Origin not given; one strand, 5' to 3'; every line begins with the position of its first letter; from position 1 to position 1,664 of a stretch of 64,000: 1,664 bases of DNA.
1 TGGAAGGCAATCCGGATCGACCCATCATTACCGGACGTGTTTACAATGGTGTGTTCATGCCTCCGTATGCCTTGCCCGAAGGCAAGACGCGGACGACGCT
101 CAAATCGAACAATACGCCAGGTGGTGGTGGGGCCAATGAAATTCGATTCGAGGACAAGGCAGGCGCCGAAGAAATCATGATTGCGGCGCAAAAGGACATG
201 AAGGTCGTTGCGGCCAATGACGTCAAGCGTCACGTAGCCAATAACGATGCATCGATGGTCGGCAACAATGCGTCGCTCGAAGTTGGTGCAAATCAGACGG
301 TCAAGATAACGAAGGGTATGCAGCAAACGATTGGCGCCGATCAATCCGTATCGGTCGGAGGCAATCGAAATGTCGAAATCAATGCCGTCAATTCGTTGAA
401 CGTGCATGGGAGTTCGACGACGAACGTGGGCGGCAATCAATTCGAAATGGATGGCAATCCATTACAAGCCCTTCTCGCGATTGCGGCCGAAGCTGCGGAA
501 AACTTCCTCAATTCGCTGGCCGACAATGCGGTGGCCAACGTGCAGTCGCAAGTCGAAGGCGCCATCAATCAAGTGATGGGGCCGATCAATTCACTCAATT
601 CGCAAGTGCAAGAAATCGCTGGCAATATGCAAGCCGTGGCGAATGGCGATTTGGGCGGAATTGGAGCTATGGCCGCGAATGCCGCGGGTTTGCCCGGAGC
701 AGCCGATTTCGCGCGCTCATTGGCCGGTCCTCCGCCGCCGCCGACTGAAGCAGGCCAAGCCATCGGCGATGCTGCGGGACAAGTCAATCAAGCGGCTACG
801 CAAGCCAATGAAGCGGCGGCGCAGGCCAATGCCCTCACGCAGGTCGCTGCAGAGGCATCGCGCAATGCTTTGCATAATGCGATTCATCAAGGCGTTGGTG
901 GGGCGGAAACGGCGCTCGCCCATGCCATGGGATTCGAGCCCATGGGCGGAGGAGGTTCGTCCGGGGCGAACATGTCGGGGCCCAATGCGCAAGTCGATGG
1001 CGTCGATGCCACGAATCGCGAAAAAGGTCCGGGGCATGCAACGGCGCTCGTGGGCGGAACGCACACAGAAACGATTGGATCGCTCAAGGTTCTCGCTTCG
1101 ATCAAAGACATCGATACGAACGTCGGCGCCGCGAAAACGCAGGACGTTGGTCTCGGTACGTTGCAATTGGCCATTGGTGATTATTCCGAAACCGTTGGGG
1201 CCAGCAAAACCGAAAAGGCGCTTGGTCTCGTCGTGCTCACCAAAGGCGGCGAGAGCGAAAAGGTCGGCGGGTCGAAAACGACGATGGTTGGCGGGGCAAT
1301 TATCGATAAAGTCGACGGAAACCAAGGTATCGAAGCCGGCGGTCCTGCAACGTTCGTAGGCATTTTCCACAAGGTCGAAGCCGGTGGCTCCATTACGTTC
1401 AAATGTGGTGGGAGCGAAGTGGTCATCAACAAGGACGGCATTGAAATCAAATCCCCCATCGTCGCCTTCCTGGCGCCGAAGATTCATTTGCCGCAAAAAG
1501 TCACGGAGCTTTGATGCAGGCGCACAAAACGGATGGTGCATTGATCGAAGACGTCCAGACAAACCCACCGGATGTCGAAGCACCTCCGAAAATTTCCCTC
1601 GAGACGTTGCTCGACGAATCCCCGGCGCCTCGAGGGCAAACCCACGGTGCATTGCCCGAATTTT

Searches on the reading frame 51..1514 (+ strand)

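Call 10: search_protein_families(library=pfam, proteins=[window:51-1514:+], max_evalue=0.001)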
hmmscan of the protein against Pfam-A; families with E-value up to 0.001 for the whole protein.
window:51-1514:+ (487 aa): 2 families
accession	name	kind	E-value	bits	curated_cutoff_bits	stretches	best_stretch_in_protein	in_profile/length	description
PF22178.3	Gp5_trimer_C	-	5.9e-29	100.9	30.9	1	15-126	1-112/112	Bacteriophage T4 gp5 C-terminal trimerisation domain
PF06715.18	Gp5_C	-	4e-08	33.3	20.4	0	70-86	7-23/24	Gp5 C-terminal repeat (3 copies)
